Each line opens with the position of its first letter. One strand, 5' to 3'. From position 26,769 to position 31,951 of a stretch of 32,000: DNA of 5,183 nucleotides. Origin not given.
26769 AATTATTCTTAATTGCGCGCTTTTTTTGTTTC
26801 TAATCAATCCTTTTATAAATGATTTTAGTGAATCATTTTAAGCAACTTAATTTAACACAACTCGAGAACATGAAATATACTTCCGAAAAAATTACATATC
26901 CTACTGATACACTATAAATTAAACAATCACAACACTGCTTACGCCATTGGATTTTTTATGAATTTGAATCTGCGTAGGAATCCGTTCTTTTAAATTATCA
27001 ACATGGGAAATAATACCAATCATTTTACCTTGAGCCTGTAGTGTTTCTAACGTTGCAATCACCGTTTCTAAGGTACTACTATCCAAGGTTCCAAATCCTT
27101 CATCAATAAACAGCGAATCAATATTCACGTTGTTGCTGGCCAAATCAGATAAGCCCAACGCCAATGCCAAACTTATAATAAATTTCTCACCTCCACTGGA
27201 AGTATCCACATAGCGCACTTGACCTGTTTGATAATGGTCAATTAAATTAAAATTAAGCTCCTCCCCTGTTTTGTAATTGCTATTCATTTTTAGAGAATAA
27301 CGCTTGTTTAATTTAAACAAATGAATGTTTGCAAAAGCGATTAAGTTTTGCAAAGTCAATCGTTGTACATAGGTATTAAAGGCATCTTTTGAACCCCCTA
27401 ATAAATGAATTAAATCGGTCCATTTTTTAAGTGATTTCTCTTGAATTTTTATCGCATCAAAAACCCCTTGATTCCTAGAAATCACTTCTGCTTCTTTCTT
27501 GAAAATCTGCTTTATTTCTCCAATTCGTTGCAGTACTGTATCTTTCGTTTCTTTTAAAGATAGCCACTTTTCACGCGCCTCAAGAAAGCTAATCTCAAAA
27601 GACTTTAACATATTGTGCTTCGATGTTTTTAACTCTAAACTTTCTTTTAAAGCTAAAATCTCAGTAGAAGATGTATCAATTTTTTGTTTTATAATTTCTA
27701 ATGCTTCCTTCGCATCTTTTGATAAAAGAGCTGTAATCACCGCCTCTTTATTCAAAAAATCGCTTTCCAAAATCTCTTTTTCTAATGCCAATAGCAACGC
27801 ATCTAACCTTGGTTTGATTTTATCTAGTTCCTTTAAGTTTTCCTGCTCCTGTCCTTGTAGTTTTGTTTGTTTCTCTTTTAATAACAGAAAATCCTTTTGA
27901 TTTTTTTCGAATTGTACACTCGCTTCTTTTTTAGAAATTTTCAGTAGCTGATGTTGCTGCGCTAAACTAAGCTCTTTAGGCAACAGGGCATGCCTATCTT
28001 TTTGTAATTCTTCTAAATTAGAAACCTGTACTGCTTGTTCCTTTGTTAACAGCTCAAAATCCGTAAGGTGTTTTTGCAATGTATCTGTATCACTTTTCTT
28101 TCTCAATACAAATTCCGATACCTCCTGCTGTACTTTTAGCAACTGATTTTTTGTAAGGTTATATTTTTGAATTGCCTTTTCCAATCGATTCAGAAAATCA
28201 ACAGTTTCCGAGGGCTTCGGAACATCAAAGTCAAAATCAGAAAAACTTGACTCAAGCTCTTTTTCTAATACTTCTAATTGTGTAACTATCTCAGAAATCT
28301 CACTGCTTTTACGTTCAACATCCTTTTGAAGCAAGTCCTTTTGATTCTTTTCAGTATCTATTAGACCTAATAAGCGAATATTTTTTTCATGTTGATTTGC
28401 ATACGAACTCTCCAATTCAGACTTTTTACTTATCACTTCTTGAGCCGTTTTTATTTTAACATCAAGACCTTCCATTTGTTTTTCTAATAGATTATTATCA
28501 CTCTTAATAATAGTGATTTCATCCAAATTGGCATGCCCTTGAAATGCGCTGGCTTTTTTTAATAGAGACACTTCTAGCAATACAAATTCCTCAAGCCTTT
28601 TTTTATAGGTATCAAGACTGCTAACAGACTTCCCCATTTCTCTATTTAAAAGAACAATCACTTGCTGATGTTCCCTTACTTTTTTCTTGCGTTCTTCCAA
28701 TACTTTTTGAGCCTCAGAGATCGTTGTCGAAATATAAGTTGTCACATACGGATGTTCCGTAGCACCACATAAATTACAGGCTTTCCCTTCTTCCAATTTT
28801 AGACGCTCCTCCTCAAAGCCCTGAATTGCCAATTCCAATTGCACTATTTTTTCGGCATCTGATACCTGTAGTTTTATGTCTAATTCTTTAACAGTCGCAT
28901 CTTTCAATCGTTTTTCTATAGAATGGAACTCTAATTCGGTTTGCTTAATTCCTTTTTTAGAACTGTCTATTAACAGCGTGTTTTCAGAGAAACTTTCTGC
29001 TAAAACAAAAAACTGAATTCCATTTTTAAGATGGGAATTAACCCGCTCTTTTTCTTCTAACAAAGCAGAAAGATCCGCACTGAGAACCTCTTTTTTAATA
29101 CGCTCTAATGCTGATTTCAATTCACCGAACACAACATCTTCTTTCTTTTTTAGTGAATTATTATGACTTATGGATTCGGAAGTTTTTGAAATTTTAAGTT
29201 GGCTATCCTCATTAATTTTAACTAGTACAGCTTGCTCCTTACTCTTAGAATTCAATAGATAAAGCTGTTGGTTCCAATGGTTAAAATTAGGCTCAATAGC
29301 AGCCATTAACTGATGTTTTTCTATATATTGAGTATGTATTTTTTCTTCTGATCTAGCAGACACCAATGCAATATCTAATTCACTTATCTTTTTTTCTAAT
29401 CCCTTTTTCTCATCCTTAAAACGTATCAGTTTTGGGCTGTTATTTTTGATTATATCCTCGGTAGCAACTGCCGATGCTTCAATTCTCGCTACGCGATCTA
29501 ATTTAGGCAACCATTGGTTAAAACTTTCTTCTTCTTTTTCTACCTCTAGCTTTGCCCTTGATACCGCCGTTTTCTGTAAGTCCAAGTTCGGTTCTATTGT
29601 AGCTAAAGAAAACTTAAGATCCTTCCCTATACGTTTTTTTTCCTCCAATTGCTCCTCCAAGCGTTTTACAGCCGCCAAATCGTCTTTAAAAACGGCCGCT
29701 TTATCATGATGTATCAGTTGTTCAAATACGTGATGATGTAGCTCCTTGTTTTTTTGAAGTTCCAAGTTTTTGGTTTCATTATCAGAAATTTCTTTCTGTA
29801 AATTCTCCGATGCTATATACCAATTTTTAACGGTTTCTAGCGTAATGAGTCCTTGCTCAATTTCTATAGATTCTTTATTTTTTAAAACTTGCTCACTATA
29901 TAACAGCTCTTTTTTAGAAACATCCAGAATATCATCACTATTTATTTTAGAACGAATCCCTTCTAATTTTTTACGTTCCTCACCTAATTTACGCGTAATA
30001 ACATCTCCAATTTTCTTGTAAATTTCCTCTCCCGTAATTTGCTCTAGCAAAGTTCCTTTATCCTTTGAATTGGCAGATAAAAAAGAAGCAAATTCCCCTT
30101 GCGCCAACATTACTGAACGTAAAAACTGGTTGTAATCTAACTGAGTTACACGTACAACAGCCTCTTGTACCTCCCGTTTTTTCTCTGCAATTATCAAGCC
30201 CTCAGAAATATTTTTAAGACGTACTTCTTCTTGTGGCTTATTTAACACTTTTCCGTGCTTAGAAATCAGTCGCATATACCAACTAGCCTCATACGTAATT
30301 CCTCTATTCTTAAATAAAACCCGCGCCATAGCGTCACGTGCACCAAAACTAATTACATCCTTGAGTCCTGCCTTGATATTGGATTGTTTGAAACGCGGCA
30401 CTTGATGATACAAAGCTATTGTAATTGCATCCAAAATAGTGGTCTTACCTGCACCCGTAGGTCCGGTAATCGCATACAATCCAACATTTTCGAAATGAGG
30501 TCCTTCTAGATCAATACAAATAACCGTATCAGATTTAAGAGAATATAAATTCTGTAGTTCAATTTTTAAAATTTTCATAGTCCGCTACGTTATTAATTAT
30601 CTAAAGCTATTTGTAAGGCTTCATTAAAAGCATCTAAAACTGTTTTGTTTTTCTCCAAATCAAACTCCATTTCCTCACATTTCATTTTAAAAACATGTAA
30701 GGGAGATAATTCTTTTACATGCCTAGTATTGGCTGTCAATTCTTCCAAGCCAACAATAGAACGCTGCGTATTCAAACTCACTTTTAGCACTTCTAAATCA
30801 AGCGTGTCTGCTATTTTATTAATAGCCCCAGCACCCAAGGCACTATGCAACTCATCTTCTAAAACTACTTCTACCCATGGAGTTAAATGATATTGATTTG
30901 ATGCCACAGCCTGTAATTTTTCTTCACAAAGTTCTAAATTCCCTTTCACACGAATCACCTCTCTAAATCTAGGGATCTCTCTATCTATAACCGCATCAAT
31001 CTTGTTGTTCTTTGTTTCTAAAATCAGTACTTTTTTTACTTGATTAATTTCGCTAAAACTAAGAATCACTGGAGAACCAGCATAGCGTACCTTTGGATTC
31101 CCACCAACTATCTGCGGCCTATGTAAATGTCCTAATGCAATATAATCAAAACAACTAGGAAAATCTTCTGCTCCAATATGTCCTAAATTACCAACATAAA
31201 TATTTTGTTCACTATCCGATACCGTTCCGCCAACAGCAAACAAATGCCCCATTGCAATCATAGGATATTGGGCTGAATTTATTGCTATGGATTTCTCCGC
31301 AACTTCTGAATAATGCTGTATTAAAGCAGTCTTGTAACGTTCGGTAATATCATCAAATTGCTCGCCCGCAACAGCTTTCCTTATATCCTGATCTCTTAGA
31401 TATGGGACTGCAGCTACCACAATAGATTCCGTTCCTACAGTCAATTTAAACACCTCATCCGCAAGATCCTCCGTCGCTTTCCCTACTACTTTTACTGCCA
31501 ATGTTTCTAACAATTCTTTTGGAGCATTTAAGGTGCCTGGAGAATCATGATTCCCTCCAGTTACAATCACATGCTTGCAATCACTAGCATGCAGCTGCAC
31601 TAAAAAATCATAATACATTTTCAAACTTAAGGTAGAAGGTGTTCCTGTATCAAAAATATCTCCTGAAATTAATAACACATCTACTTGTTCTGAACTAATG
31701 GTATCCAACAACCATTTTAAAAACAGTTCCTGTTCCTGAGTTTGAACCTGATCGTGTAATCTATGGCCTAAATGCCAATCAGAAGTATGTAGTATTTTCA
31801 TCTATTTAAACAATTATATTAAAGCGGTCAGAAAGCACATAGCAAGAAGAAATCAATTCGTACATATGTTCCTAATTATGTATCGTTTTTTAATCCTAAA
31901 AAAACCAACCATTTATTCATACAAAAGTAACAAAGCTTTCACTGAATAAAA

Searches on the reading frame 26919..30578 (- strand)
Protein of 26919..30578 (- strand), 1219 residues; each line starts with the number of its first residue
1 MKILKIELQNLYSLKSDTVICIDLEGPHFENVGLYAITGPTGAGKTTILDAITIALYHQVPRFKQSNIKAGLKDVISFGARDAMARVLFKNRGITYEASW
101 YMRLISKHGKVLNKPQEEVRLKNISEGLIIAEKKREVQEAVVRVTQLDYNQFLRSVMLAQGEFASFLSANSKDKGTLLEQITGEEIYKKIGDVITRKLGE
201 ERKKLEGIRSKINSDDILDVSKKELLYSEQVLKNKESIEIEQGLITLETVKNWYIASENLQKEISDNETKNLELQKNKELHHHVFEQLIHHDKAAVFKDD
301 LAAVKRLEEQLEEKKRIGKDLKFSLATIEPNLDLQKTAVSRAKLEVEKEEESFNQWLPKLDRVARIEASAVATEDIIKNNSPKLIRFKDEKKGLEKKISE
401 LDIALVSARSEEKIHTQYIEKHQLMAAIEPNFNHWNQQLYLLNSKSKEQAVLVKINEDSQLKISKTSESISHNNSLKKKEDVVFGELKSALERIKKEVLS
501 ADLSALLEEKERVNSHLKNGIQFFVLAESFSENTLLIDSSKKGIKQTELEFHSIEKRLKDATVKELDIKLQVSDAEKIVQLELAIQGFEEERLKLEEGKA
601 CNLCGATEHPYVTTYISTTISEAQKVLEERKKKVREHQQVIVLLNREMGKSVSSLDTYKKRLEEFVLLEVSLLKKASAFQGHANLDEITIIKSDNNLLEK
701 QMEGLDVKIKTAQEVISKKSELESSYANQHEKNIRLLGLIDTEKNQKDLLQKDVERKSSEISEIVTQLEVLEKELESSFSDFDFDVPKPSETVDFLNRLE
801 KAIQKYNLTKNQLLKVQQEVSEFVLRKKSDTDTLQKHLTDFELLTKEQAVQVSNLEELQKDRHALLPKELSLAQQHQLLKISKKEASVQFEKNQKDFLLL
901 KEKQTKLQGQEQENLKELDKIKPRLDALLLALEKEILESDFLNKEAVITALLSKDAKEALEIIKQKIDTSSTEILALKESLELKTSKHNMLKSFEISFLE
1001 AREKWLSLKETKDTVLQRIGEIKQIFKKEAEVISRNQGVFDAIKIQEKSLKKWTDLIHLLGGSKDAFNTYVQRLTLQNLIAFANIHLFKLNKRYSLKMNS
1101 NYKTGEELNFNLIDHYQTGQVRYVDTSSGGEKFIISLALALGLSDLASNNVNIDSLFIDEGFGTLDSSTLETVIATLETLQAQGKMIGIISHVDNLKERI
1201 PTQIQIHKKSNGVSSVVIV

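Call 6: search_protein_families(library=pfam, proteins=[window:26919-30578:-], max_evalue=0.01)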
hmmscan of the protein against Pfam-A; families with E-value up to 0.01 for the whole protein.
window:26919-30578:- (1219 aa): 3 families
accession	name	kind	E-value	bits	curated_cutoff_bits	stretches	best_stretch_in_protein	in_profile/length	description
PF13558.12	SbcC_Walker_B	-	8.8e-10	39.1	27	1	1107-1178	9-89/90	SbcC/RAD50-like, Walker B motif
PF13555.12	AAA_29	-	4.4e-06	26.8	27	1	29-58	19-48/61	P-loop containing region of AAA domain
PF13604.12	AAA_30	-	0.0086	16.3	27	0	34-95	20-69/191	AAA domain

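Call 7: search_protein_families(library=ncbifam, proteins=[window:26919-30578:-], max_evalue=0.01)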
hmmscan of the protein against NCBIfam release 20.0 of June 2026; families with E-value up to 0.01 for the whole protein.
window:26919-30578:- (1219 aa): 18 families
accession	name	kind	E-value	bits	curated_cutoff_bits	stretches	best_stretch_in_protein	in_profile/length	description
NF007600.2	PRK10246.1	equivalog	5.3e-116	388.9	750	3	905-1213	731-1035/1047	exonuclease subunit SbcC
TIGR00618.1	sbcc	subfamily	9.6e-78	262.2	478.5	2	798-1214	621-1040/1043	exonuclease subunit SbcC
NF041751.2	sbcc_Staph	equivalog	1.1e-33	116.3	920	2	746-1207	539-996/1007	exonuclease subunit SbcC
NF041752.4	sbcc_Bac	equivalog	8.6e-31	106.7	1420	1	1-1208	1-1115/1130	exonuclease subunit SbcC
NF003034.1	PRK03918.1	equivalog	5e-09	34.7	700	1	32-357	23-323/878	DNA double-strand break repair ATPase Rad50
NF010068.0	PRK13548.1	equivalog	8.2e-08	31.7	261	0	30-56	29-55/261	heme ABC transporter ATP-binding protein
NF041034.1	Rad50_Sulf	equivalog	1.3e-05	23.3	1000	1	1-343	1-293/872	DNA double-strand break repair ATPase Rad50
TIGR02673.1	FtsE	equivalog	1.5e-05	24.7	264.85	0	1126-1203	137-206/214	cell division ATP-binding protein FtsE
NF002244.0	PRK01156.1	equivalog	4.7e-05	21.7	847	2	31-516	22-438/895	DNA double-strand break repair ATPase Rad50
TIGR00955.1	3a01204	subfamily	5.7e-05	21.9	736.35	0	33-55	52-74/617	pigment precursor permease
TIGR01166.1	cbiO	subfamily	0.00011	21.8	211.8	0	1124-1192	125-185/190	cobalt ABC transporter, ATP-binding protein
NF040873.1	AztA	equivalog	0.00018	21.1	220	0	1154-1199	139-184/191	zinc ABC transporter ATP-binding protein AztA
TIGR02324.1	CP_lyasePhnL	equivalog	0.00067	19.2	256.3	0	1126-1202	149-217/224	phosphonate C-P lyase system protein PhnL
TIGR02857.1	CydD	equivalog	0.00081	18.5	435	0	31-52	347-368/529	thiol reductant ABC exporter subunit CydD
TIGR03771.1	anch_rpt_ABC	equivalog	0.0014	18.4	268.8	0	34-53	8-27/223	anchored repeat-type ABC transporter ATP-binding subunit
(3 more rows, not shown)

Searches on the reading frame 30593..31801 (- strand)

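Call 6: search_protein_families(library=pfam, proteins=[window:30593-31801:-], max_evalue=0.01)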
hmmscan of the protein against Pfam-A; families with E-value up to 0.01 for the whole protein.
window:30593-31801:- (402 aa): 3 families
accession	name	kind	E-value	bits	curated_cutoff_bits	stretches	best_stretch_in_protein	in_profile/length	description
PF00149.33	Metallophos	-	1.6e-13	51.9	21.5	1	1-229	1-191/191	Calcineurin-like phosphoesterase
PF12320.13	SbcD_C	-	2.5e-06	28.3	24.4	1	278-378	1-93/94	Type 5 capsule protein repressor C-terminal domain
PF12850.12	Metallophos_2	-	0.00031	21.2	27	0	1-129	1-86/154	Calcineurin-like phosphoesterase superfamily domain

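Call 7: search_protein_families(library=ncbifam, proteins=[window:30593-31801:-], max_evalue=0.01)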
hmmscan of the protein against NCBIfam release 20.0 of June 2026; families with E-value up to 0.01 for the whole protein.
window:30593-31801:- (402 aa): 10 families
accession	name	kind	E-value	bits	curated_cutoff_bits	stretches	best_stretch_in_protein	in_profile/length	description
NF008206.2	PRK10966.1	equivalog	1.7e-96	323.6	450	1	1-375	1-376/380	exonuclease subunit SbcD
TIGR00619.1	sbcd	subfamily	2.6e-58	197.8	77.65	1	1-256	1-251/252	exonuclease subunit SbcD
NF041754.1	sbcd_Bac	equivalog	1.3e-48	166.2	750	1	1-268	1-264/390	exonuclease subunit SbcD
NF041753.2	sbcd_Staph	equivalog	4.4e-35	121.2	480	1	1-303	1-288/375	exonuclease subunit SbcD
NF041031.1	Mre11_Sulfo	equivalog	3.3e-19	69.4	500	2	2-114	1-116/374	DNA double-strand break repair protein Mre11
NF041029.1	Mre11_Pyroc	equivalog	1.9e-11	43.5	600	1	1-116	1-117/438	DNA double-strand break repair protein Mre11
NF041030.1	Mre11_Halo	equivalog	5.1e-05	22.6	550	1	2-87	3-88/361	DNA double-strand break repair protein Mre11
NF053862.1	DS9_1_antiphage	equivalog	6.4e-05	22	420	1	3-86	196-288/486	anti-phage phosphoesterase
TIGR00583.1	mre11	equivalog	0.00054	19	434.6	1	1-60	4-63/405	DNA repair protein (mre11)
TIGR03729.1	acc_ester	subfamily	0.0027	17.1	148.25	0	3-86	2-72/239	putative phosphoesterase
